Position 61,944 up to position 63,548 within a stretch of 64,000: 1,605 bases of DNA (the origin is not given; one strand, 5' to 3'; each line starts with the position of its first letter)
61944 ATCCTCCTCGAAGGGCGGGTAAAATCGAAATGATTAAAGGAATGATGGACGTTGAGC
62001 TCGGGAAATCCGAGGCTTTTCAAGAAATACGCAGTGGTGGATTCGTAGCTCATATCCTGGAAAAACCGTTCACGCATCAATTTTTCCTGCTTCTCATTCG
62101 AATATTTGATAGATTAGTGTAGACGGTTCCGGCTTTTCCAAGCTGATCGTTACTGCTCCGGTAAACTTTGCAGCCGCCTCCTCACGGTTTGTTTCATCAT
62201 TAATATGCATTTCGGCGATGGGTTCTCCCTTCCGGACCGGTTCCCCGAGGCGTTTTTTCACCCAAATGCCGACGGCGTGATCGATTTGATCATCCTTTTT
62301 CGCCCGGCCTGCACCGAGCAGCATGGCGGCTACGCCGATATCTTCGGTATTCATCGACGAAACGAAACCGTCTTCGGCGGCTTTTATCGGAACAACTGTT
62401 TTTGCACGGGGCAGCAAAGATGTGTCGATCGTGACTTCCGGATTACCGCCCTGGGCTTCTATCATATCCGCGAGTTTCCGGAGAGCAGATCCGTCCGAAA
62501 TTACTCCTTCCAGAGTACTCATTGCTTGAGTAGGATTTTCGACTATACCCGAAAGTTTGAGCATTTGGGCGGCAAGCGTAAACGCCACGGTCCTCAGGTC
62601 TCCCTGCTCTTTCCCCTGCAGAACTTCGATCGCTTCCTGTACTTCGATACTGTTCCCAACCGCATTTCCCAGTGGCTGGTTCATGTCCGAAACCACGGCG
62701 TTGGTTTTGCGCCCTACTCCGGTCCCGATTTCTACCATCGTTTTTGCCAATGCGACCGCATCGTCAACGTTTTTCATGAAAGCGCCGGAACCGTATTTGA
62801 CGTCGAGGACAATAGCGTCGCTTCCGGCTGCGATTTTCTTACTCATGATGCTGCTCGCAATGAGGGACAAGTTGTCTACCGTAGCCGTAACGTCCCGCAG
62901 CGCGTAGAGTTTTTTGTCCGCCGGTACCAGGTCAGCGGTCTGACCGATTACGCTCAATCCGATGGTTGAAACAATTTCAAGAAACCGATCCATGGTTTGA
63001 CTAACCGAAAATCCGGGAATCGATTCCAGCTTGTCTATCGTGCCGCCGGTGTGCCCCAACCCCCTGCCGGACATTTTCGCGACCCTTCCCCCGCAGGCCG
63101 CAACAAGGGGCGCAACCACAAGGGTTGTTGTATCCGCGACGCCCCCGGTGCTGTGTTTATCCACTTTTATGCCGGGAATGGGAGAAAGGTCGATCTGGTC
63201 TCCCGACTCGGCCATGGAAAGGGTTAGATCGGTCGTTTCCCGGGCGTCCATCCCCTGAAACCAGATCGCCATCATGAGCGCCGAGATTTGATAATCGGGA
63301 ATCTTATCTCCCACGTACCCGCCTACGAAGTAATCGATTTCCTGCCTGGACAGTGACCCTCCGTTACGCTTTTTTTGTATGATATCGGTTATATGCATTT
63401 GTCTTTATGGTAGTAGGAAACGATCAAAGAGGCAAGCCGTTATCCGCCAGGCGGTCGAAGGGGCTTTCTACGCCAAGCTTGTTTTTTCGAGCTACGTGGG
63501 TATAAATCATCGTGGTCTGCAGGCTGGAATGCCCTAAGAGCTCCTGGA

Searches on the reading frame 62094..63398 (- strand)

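Call 62: search_protein_families(library=pfam, proteins=[window:62094-63398:-], max_evalue=0.000001)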
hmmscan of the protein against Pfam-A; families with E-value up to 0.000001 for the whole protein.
window:62094-63398:- (434 aa): 3 families
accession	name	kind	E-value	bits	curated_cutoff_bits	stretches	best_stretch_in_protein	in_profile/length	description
PF00591.27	Glycos_transf_3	-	2.2e-45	155.7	27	1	78-306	4-253/253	Glycosyl transferase family, a/b domain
PF07831.19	PYNP_C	-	1.1e-24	86.3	27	1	345-419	1-75/75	Pyrimidine nucleoside phosphorylase C-terminal domain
PF02885.22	Glycos_trans_3N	-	6.4e-21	74.3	26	1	5-66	2-63/63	Glycosyl transferase family, helical bundle domain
